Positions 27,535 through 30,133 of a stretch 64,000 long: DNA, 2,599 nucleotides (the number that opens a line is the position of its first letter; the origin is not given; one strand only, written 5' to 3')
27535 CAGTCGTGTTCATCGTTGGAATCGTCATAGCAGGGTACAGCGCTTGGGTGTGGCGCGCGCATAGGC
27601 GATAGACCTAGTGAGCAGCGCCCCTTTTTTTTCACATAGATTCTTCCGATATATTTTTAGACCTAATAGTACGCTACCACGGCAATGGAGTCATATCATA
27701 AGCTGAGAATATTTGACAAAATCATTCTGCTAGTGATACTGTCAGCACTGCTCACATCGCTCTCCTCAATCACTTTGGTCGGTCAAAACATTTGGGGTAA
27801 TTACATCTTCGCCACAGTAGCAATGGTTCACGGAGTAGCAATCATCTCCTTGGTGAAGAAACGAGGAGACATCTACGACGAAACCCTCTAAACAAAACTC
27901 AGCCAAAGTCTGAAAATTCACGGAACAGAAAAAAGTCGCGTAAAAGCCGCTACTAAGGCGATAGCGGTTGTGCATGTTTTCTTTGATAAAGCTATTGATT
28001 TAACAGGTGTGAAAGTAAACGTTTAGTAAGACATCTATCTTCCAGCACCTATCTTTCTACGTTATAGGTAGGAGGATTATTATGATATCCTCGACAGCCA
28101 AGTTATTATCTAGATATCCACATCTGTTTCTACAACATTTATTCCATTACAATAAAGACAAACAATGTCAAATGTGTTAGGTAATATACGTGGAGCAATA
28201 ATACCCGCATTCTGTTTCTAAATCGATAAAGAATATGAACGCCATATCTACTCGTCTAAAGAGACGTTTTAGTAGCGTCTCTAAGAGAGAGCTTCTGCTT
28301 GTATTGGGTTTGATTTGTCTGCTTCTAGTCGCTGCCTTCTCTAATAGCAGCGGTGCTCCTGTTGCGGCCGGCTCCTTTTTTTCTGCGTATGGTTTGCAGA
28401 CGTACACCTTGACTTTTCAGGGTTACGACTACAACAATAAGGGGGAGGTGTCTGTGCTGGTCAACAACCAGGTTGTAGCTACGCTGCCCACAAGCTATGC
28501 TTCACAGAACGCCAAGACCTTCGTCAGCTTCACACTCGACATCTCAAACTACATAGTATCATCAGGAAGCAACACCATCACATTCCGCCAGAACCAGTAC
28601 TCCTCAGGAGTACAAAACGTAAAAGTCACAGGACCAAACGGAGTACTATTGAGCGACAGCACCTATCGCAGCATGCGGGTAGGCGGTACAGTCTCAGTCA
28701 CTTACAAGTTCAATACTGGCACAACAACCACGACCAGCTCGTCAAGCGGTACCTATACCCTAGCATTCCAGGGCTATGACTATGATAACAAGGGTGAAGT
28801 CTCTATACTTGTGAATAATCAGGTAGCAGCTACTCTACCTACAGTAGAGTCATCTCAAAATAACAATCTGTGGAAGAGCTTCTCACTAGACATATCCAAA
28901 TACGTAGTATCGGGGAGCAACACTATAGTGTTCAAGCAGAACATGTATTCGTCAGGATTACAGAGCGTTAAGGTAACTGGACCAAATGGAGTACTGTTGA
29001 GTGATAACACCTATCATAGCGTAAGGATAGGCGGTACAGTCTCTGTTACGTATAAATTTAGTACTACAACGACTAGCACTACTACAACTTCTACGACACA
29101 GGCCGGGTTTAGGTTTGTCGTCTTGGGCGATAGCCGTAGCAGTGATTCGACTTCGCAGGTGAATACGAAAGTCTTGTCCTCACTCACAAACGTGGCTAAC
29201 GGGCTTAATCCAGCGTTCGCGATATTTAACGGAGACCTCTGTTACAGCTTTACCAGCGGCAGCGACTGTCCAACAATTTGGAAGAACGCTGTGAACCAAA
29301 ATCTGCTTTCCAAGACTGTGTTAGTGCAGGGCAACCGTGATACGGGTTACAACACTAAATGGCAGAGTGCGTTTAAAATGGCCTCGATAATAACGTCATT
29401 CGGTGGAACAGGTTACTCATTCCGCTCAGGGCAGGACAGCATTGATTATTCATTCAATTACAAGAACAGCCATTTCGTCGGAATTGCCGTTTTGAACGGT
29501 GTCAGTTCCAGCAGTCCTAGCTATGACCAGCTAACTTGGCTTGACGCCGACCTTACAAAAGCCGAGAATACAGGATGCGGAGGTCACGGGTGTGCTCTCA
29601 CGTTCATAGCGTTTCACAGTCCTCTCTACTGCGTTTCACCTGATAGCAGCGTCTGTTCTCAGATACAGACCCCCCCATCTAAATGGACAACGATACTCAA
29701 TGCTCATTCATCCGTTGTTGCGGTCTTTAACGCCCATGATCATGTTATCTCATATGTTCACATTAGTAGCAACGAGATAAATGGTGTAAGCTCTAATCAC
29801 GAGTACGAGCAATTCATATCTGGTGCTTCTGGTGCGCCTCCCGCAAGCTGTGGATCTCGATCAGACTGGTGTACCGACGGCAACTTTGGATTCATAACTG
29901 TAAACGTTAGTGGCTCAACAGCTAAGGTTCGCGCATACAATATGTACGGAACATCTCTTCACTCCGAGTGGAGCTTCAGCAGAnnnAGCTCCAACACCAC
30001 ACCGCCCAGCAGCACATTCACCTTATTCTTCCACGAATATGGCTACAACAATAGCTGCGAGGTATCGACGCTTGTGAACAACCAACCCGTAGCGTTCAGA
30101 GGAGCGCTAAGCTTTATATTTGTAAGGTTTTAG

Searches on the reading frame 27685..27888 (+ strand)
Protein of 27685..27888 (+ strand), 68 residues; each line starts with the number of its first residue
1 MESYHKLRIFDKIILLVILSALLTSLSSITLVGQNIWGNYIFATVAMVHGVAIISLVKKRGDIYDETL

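Call 42: search_protein_families(library=pfam, proteins=[window:27685-27888:+], max_evalue=0.01)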
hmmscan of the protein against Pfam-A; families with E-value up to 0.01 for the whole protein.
window:27685-27888:+ (68 aa): 1 family
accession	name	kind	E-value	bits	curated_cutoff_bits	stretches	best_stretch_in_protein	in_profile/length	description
PF11026.13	DUF2721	-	0.009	16.3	28.3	0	7-57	60-110/129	Protein of unknown function (DUF2721)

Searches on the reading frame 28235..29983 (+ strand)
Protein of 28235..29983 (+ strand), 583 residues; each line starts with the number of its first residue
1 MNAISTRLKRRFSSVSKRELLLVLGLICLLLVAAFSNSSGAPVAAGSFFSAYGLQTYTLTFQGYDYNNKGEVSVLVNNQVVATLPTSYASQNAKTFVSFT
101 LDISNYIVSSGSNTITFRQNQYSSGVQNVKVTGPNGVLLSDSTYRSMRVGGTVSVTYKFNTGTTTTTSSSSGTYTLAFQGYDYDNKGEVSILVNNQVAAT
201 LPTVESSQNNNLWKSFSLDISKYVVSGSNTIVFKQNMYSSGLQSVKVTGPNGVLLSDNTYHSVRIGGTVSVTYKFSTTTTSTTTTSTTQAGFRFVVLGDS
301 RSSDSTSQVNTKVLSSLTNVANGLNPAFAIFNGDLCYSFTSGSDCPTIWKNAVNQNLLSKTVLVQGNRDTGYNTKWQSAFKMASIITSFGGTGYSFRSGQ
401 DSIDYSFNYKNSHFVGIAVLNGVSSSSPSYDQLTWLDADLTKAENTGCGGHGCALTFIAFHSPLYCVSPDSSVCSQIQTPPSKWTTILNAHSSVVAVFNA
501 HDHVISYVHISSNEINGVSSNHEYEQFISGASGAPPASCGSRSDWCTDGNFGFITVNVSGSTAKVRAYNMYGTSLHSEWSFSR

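Call 9: search_protein_families(library=pfam, proteins=[window:28235-29983:+], max_evalue=0.001)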
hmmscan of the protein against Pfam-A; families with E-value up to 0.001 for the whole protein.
window:28235-29983:+ (583 aa): 2 families
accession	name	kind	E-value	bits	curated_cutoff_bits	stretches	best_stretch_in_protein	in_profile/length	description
PF14683.12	CBM-like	-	0.00035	21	27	0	55-129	68-153/160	Polysaccharide lyase family 4, domain III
PF03170.19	BcsB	-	0.00064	18.6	21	0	69-121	57-106/606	Bacterial cellulose synthase subunit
